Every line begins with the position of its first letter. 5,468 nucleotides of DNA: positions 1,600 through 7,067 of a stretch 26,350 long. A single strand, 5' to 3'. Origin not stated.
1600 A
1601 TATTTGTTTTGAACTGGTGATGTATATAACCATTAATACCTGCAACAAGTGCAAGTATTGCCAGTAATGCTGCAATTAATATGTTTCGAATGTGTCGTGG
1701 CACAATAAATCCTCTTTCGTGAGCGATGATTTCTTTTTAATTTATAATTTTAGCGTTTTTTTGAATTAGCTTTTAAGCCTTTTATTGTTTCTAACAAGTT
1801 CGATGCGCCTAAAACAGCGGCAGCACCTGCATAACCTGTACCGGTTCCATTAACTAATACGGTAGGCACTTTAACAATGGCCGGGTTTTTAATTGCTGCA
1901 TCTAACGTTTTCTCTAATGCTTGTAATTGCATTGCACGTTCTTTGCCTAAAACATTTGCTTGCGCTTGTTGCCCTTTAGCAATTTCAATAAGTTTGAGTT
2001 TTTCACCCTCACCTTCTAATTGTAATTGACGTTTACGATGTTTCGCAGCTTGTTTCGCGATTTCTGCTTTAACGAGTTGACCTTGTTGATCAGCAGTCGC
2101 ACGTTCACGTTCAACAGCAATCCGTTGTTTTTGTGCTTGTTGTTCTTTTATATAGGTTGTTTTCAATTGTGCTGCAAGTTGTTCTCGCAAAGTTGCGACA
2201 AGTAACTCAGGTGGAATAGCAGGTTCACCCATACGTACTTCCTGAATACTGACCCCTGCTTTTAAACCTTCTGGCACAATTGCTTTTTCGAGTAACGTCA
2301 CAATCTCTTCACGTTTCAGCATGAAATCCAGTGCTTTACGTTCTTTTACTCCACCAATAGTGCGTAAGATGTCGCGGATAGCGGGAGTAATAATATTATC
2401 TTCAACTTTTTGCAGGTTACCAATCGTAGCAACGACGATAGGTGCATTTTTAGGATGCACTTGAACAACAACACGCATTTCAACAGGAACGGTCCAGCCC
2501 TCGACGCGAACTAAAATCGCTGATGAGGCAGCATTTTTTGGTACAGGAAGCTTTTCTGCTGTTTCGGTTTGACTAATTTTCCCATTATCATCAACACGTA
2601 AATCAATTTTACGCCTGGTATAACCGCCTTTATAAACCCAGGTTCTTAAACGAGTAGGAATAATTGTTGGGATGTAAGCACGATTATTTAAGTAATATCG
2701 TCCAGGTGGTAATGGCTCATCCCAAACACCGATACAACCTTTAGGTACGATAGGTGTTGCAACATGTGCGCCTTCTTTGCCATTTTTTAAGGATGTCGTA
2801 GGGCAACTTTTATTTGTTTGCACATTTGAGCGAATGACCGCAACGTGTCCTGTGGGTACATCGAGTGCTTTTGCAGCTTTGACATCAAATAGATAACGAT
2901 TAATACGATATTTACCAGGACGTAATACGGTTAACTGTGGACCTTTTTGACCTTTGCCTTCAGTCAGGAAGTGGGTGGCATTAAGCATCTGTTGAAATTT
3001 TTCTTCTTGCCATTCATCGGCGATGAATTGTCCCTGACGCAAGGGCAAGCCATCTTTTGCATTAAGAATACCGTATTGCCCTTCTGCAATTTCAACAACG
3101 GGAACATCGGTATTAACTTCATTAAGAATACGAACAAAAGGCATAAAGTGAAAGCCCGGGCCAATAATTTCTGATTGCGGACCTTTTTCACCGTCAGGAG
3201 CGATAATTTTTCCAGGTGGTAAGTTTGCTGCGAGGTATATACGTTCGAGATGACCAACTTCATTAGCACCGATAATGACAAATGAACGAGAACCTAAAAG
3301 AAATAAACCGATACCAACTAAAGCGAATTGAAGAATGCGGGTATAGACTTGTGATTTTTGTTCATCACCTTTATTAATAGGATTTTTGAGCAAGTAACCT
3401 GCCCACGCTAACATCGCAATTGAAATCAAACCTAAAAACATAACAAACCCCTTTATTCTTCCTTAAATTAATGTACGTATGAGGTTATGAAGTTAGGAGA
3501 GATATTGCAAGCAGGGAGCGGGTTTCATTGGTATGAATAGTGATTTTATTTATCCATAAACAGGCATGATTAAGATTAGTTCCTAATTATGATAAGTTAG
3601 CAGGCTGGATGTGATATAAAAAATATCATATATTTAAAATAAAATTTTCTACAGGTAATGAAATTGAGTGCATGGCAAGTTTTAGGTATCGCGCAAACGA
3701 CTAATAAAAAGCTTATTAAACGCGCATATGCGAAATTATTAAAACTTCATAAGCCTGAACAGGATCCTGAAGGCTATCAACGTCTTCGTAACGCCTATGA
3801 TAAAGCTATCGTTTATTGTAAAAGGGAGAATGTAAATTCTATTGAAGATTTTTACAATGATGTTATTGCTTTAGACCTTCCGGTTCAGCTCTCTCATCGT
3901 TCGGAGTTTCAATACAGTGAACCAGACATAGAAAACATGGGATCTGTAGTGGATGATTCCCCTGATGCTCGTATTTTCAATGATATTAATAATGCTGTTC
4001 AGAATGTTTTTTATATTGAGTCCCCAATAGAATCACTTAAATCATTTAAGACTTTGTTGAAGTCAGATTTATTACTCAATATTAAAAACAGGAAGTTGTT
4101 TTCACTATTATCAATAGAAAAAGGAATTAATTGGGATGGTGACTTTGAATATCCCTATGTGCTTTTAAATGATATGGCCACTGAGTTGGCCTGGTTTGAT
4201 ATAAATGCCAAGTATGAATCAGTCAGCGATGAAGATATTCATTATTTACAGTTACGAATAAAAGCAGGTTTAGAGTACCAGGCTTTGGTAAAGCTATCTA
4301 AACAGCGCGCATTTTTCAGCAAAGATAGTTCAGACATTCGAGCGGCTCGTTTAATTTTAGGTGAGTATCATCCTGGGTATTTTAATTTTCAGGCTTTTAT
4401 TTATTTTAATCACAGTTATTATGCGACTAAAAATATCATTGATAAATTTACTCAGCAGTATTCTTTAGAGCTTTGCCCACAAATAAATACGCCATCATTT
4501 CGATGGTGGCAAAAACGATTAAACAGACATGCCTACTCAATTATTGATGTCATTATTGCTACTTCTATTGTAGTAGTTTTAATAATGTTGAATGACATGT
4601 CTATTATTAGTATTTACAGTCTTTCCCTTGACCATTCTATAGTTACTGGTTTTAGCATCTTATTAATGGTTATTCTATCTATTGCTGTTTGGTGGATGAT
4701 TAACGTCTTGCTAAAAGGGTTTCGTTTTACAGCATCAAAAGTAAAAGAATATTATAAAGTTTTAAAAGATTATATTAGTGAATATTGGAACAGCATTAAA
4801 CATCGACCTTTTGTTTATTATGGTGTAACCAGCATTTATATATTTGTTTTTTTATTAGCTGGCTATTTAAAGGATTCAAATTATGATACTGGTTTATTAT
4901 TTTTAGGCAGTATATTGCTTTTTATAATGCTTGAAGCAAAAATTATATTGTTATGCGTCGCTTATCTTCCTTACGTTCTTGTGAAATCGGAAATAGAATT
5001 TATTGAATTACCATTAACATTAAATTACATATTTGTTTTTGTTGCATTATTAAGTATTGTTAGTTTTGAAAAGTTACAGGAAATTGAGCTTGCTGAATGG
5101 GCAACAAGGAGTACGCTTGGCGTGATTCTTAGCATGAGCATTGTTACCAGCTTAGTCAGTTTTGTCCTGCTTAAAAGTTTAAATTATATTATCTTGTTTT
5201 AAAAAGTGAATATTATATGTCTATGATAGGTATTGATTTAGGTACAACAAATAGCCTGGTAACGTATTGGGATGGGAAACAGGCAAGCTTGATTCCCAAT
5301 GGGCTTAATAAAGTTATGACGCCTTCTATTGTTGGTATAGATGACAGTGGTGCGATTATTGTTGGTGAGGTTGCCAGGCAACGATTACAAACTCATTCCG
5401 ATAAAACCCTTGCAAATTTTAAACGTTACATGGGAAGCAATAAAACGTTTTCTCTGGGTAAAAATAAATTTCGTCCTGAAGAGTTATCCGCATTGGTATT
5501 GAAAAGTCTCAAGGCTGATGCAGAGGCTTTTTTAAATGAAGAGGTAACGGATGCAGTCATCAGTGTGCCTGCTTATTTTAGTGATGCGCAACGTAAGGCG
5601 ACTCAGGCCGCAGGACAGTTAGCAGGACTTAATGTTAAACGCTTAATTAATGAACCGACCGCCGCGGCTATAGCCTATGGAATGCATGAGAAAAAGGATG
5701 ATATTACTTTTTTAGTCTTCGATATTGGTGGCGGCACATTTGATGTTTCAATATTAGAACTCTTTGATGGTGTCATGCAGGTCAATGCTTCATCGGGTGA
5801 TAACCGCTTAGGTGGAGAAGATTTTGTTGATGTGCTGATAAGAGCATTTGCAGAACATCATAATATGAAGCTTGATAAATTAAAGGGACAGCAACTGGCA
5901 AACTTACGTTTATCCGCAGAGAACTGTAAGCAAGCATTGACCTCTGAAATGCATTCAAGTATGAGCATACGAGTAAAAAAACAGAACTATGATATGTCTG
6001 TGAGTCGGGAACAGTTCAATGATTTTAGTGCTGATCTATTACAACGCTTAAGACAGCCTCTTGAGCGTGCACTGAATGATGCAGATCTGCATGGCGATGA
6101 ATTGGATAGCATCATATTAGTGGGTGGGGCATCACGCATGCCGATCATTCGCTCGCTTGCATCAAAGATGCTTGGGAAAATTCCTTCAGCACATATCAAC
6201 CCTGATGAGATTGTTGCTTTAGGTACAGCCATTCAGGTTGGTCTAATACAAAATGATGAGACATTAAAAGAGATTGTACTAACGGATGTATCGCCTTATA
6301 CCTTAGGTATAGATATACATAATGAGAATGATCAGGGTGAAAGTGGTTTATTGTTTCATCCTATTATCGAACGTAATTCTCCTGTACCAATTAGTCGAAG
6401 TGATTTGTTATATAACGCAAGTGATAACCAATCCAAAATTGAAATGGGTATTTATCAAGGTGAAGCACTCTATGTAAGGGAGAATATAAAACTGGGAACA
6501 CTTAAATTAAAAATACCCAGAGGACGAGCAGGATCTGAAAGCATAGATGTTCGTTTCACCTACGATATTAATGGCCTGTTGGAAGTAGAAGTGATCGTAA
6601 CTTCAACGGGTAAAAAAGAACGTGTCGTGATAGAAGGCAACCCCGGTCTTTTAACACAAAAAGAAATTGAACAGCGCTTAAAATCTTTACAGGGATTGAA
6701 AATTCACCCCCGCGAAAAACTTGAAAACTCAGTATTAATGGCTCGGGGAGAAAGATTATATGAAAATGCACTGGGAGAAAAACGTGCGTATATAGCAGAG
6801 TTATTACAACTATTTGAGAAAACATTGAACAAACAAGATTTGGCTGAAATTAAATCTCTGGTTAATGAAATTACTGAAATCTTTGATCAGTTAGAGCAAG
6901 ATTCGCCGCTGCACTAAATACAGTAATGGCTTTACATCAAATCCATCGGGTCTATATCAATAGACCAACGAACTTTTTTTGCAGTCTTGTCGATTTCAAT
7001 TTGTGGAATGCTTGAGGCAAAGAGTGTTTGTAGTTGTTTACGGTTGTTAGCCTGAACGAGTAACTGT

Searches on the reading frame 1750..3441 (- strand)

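Call 60: search_protein_families(library=pfam, proteins=[window:1750-3441:-])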
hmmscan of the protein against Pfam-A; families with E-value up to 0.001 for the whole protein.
window:1750-3441:- (563 aa): 1 family
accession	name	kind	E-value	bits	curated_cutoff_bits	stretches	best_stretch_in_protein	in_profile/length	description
PF01145.31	Band_7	-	5.4e-10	40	23.6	1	317-438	59-176/176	SPFH domain / Band 7 family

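Call 68: search_protein_families(library=padloc, proteins=[window:1750-3441:-], max_evalue=0.001)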
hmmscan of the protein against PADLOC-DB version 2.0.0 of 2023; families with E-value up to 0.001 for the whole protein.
window:1750-3441:- (563 aa): 0 families

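Call 69: search_protein_families(library=ncbifam, proteins=[window:1750-3441:-], max_evalue=0.001)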
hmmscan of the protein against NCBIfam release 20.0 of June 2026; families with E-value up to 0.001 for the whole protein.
window:1750-3441:- (563 aa): 0 families

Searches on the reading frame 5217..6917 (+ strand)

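Call 12: search_protein_families(library=pfam, proteins=[window:5217-6917:+])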
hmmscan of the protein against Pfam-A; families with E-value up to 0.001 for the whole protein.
window:5217-6917:+ (566 aa): 4 families
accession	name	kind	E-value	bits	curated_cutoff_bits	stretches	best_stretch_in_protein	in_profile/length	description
PF00012.26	HSP70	-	3.8e-136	455.2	20.6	1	3-523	1-546/599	Hsp70 protein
PF06723.19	MreB_Mbl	-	3.1e-17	62.9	27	1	3-341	3-319/327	MreB/Mbl protein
PF21522.3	MreB-like_C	-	9.7e-05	23.4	27.8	1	167-306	1-114/123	Archaeal actin homologue MreB-like, C-terminal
PF02782.22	FGGY_C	-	0.00066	19.9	27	0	278-339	135-192/198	FGGY family of carbohydrate kinases, C-terminal domain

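Call 68: search_protein_families(library=padloc, proteins=[window:5217-6917:+], max_evalue=0.001)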
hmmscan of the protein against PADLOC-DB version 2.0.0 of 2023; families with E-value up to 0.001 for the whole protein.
window:5217-6917:+ (566 aa): 1 family
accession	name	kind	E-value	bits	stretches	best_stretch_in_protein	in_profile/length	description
PDLC04731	PDC-M61B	-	1.5e-08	31.8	1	140-318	325-515/588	-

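Call 69: search_protein_families(library=ncbifam, proteins=[window:5217-6917:+], max_evalue=0.001)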
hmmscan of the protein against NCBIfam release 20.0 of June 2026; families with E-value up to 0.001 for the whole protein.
window:5217-6917:+ (566 aa): 14 families
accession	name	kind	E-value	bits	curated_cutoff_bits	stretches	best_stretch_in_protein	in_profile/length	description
NF001413.0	PRK00290.1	equivalog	1.6e-136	456.2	648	1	3-560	4-591/625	molecular chaperone DnaK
TIGR02350.1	prok_dnaK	equivalog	2.5e-135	452.2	822.55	1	3-558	2-569/596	molecular chaperone DnaK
NF009946.0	PRK13410.1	equivalog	3.1e-124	415.6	1019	2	82-558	107-577/669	molecular chaperone DnaK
TIGR01991.1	HscA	equivalog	1.4e-123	413.5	708.55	1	4-553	2-574/600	Fe-S protein assembly chaperone HscA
NF009947.0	PRK13411.1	equivalog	6e-123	411.2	1002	1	3-547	4-569/662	molecular chaperone DnaK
NF003520.0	PRK05183.1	subfamily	6.7e-119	398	620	2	82-526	122-559/621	Fe-S protein assembly chaperone HscA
NF002399.0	PRK01433.1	equivalog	1.6e-76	258.2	743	1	4-504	22-508/595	Fe-S protein assembly chaperone HscA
NF008673.0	PRK11678.1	equivalog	2.8e-22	79.2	331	2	88-182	127-228/450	molecular chaperone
NF010539.0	PRK13927.1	subfamily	1.2e-15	57.3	293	1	4-341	9-326/339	rod shape-determining protein MreB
TIGR00904.1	mreB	subfamily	3e-14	52.8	365.75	1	4-337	5-322/334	MreB/Mrl family cell shape determining protein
NF010540.1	PRK13929.1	exception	3.3e-14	52.7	515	1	2-346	5-329/334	rod-share determining protein MreBH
NF011660.0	PRK15080.1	equivalog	3.4e-12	46.1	182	1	94-189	78-167/277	ethanolamine utilization protein EutJ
TIGR02529.1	EutJ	subfamily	1.1e-09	38.1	152.1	1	93-188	44-133/239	ethanolamine utilization protein EutJ family protein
TIGR01174.1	ftsA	equivalog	1.5e-05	24.3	175.85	1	134-335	168-353/371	cell division protein FtsA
